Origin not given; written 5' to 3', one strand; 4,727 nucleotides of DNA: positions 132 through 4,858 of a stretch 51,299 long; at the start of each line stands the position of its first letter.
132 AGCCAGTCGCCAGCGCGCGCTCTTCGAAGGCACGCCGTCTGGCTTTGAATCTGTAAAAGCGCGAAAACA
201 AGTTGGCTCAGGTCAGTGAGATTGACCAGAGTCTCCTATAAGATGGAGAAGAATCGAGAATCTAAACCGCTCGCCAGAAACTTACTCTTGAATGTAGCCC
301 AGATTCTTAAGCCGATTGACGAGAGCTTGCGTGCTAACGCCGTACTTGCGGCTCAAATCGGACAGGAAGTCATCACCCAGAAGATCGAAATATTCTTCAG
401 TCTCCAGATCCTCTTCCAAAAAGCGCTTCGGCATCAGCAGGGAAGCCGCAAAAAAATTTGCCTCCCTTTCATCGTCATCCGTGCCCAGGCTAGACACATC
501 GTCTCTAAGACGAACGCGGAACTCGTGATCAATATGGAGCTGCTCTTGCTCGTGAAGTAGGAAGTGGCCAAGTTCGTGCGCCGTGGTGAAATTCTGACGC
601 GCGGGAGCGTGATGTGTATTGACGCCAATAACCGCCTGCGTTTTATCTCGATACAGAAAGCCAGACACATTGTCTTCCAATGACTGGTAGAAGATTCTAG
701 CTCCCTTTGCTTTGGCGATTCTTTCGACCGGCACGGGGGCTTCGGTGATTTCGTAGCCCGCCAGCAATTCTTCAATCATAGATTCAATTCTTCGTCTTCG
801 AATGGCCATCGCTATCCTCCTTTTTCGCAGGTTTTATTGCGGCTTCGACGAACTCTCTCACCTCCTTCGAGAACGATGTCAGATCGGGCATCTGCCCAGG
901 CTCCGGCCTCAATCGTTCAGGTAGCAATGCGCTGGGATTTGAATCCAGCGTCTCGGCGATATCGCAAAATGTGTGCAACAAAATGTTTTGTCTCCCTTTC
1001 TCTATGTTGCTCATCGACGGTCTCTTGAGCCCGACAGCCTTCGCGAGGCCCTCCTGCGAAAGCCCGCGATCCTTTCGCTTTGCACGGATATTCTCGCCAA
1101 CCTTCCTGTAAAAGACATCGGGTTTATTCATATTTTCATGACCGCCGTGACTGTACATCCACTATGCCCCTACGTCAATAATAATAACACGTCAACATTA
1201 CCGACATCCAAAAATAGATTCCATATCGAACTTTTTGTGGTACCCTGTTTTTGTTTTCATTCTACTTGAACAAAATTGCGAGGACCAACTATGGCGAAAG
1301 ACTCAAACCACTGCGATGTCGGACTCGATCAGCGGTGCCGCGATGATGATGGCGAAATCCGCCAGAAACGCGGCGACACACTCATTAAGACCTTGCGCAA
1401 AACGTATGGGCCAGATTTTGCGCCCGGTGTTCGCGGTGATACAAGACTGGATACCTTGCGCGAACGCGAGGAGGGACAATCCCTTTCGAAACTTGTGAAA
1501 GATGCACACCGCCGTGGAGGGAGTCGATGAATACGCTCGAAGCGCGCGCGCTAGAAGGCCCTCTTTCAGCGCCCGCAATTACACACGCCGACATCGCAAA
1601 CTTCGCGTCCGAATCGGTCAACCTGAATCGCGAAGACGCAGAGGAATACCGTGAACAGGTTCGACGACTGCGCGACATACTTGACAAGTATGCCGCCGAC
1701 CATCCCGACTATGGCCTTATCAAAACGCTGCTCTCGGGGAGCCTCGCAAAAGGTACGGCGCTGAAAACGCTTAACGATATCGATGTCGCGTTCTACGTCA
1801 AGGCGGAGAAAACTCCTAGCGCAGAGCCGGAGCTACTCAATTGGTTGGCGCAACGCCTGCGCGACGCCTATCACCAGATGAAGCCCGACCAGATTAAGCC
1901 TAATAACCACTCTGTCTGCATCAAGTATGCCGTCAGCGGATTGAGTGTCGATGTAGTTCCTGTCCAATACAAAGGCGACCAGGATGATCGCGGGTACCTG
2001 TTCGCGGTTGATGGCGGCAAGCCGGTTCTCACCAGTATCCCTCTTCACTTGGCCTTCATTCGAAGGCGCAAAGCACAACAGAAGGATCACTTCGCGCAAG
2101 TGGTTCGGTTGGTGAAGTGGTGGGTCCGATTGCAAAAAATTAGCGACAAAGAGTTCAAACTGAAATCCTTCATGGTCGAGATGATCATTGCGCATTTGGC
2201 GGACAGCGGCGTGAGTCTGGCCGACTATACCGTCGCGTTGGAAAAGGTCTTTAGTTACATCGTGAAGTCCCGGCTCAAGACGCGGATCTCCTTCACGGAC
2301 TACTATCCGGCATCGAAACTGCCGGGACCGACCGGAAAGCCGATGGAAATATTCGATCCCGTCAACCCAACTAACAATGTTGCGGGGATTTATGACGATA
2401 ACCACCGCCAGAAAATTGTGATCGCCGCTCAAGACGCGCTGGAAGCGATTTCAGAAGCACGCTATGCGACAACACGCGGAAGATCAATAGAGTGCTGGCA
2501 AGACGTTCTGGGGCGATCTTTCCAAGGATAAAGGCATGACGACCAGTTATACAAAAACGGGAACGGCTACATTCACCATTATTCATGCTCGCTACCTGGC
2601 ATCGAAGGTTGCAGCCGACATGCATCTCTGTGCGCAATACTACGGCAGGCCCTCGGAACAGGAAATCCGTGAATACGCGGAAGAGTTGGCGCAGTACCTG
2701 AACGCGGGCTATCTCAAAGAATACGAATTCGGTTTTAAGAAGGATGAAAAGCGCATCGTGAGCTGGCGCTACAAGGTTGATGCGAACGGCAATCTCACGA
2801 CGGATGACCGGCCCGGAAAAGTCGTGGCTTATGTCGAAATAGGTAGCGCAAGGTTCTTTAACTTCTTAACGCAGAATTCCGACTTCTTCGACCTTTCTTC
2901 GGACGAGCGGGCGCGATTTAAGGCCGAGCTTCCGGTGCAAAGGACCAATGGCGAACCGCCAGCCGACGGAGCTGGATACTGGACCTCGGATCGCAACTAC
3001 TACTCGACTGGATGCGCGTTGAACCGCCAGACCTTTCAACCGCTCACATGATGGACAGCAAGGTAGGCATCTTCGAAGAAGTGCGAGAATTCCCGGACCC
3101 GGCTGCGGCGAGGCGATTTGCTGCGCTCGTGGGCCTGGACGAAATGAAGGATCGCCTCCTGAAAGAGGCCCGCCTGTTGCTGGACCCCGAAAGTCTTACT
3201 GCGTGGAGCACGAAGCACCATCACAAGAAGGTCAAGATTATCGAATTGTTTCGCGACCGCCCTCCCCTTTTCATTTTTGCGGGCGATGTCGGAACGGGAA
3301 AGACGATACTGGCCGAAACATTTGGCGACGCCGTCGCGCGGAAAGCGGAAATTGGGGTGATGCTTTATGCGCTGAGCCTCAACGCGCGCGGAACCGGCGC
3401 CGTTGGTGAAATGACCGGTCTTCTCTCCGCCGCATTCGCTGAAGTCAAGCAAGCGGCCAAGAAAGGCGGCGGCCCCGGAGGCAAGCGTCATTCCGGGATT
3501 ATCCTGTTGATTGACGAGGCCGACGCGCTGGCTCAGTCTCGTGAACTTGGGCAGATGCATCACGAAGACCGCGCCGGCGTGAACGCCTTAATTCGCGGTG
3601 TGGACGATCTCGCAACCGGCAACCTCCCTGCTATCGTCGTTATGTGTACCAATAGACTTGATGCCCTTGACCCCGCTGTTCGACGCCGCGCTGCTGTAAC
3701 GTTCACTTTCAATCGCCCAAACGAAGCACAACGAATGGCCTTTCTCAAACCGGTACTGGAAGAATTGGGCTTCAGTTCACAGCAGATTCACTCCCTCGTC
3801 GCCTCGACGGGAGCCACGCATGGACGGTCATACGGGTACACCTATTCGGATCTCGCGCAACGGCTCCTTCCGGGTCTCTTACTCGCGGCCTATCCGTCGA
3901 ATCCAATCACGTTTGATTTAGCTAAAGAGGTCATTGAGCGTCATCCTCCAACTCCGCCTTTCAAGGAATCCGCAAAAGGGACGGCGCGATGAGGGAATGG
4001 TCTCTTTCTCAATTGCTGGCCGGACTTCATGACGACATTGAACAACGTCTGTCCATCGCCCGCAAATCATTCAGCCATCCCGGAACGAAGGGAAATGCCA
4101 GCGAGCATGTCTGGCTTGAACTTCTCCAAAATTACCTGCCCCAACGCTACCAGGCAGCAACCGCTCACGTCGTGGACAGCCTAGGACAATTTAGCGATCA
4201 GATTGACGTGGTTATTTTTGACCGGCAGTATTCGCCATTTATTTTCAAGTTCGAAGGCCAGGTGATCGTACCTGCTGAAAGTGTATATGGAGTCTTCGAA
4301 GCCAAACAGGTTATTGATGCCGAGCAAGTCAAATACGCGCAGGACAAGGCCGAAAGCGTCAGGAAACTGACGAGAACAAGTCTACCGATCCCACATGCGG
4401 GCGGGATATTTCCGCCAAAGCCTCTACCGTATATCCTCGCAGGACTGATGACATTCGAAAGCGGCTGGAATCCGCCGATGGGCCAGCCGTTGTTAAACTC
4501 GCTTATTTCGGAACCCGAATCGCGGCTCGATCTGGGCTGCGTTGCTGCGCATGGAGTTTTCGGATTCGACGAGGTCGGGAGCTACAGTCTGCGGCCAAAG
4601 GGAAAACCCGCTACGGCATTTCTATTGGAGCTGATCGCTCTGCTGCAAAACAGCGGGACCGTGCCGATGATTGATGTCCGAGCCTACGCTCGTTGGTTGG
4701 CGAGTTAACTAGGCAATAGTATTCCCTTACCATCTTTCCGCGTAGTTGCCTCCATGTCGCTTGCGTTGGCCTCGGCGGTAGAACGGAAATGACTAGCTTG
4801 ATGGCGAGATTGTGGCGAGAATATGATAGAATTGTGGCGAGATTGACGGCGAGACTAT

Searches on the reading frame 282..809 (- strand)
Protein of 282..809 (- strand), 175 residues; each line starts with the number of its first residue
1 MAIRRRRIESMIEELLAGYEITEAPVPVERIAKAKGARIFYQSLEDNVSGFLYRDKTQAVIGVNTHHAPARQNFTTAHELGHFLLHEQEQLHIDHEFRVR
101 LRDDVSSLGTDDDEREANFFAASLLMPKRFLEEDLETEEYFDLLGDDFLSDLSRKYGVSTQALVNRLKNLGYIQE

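Call 49: search_protein_families(library=padloc, proteins=[window:282-809:-], max_evalue=0.001)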
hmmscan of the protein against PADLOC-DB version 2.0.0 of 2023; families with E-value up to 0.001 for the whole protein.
window:282-809:- (175 aa): 16 families
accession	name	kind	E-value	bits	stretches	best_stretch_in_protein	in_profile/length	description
PDLC04141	capP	-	2.2e-34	117.1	1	6-169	3-152/242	capP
PDLC03953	RmrA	-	2.6e-17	61.1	1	57-174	191-287/373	-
PDLC03945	RmrA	-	2.6e-16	57.8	1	35-174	169-297/394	-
PDLC03949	RmrA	-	1.1e-15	55.4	1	30-174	146-269/363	-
PDLC03954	RmrA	-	1.2e-15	55.3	1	3-174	136-294/380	-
PDLC04776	PDC-M69B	-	2.4e-15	55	1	36-174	44-178/272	-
PDLC03944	RmrA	-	2.4e-15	54.5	1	59-174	186-287/384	-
PDLC03946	RmrA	-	1.8e-14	51.3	1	9-175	125-272/357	-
PDLC03947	RmrA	-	2e-14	51.2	1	6-175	139-295/383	-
PDLC03955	RmrA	-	2.7e-13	47.9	1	5-174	144-294/371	-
PDLC03948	RmrA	-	1.7e-12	45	1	3-174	134-293/397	-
PDLC03952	RmrA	-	2.4e-12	44.4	1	42-174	189-306/395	-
PDLC03943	RmrA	-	7.9e-11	39.6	1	8-174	126-276/370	-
PDLC03951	RmrA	-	1.3e-10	38.9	1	7-174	135-289/400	-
PDLC03950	RmrA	-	7.9e-08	29.7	1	34-129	157-242/369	-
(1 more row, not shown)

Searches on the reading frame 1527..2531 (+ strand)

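Call 49: search_protein_families(library=padloc, proteins=[window:1527-2531:+], max_evalue=0.001)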
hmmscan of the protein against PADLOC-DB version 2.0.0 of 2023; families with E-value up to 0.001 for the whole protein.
window:1527-2531:+ (334 aa): 27 families (the best 25 are shown)
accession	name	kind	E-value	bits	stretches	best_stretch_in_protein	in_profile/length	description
PDLC00808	Cyclase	-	6e-121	401.7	1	17-334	4-324/325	oligonucleotide-cyclase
PDLC00823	Cyclase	-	2.3e-28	97.7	1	29-247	14-215/285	oligonucleotide-cyclase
PDLC00791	Cyclase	-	1.6e-25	88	1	13-333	3-339/345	oligonucleotide-cyclase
PDLC00803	Cyclase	-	6.6e-25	86.2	1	36-311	19-246/253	oligonucleotide-cyclase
PDLC00822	Cyclase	-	6.7e-19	66.4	2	176-332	204-342/375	oligonucleotide-cyclase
PDLC00802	Cyclase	-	7.3e-18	62.9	2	103-248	121-264/332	oligonucleotide-cyclase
PDLC00773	Cyclase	-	8e-18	63.1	1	47-333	30-295/334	oligonucleotide-cyclase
PDLC00776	Cyclase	-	3.6e-16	57.4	1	61-250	40-220/287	oligonucleotide-cyclase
PDLC00796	Cyclase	-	1.6e-14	52.1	1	28-249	9-229/432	oligonucleotide-cyclase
PDLC00793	Cyclase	-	3.8e-14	50.7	1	22-333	6-298/462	oligonucleotide-cyclase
PDLC00810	Cyclase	-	8.5e-13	46.5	1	27-330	11-294/335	oligonucleotide-cyclase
PDLC00785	Cyclase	-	1.2e-12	45.8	2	66-153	43-136/443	oligonucleotide-cyclase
PDLC00787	Cyclase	-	1.9e-12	45.2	1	23-333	7-302/333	oligonucleotide-cyclase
PDLC00809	Cyclase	-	3e-12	44.7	1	31-332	15-292/295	oligonucleotide-cyclase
PDLC00774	Cyclase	-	7.1e-12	43.1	1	20-332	5-285/316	oligonucleotide-cyclase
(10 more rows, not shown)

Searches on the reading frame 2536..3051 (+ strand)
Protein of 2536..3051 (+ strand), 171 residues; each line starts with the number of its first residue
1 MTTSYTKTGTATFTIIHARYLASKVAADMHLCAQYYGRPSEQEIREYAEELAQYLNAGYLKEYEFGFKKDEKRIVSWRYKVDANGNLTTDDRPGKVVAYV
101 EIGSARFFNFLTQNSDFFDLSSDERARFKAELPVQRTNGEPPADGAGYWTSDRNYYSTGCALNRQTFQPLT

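Call 49: search_protein_families(library=padloc, proteins=[window:2536-3051:+], max_evalue=0.001)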
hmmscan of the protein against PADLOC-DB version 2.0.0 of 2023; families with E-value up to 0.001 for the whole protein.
window:2536-3051:+ (171 aa): 4 families
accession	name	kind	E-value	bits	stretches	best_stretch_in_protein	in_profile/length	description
PDLC00880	HORMA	-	2.6e-58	194.8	1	1-169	1-166/167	HORMA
PDLC00884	HORMA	-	2.8e-55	184.8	1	1-168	1-169/171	HORMA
PDLC00886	HORMA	-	1.3e-13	49.2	1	4-168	2-163/164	HORMA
PDLC00879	HORMA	-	3e-09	34.8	1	6-154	4-154/169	HORMA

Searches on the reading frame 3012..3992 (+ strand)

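Call 49: search_protein_families(library=padloc, proteins=[window:3012-3992:+], max_evalue=0.001)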
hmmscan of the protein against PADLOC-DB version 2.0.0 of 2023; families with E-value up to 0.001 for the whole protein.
window:3012-3992:+ (326 aa): 5 families
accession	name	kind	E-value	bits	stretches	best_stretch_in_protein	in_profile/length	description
PDLC00914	TRIP13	-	5.3e-123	408.3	1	17-320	4-301/302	TRIP13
PDLC02196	IetA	-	3.5e-15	54.3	1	162-266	181-282/374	-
PDLC02195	IetA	-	1.6e-12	45.5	1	163-266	197-297/395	-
PDLC00915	TRIP13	-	2.2e-10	38.5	1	86-266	65-241/302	TRIP13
PDLC04232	IetA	-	1.2e-09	36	1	88-263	120-273/330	-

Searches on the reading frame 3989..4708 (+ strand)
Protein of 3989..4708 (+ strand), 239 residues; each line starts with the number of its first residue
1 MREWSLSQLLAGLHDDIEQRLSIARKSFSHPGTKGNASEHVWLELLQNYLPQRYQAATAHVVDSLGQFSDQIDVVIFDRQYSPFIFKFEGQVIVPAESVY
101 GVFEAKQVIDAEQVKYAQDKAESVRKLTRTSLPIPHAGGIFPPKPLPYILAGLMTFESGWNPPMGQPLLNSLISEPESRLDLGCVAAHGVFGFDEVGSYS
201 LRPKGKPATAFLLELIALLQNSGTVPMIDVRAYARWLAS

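Call 4: search_protein_families(library=pfam, proteins=[window:3989-4708:+], max_evalue=0.1)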
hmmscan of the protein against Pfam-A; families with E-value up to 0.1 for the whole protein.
window:3989-4708:+ (239 aa): 1 family
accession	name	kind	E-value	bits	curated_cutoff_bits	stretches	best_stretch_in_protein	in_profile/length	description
PF20247.3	DUF6602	-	2.7e-31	108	27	1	24-127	3-104/104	Domain of unknown function (DUF6602)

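Call 5: search_protein_families(library=padloc, proteins=[window:3989-4708:+], max_evalue=0.1)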
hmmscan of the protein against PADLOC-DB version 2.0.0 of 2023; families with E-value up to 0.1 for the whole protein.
window:3989-4708:+ (239 aa): 3 families
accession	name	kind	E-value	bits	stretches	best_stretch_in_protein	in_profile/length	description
PDLC00745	Effector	-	1.2e-102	340.8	1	1-238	2-241/244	Endonuclease (NucC)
PDLC01051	NucC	-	3.7e-54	182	1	7-238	15-240/243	NucC nuclease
PDLC01495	PD_DExK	-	2.2e-32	109.4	1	8-127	5-123/123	"CAS-I,CAS-II,CAS-III,CAS-IV,CAS-V,CAS-VI; associated"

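Call 6: search_protein_families(library=ncbifam, proteins=[window:3989-4708:+], max_evalue=0.1)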
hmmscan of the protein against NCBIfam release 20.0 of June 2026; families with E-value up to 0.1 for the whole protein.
window:3989-4708:+ (239 aa): 0 families
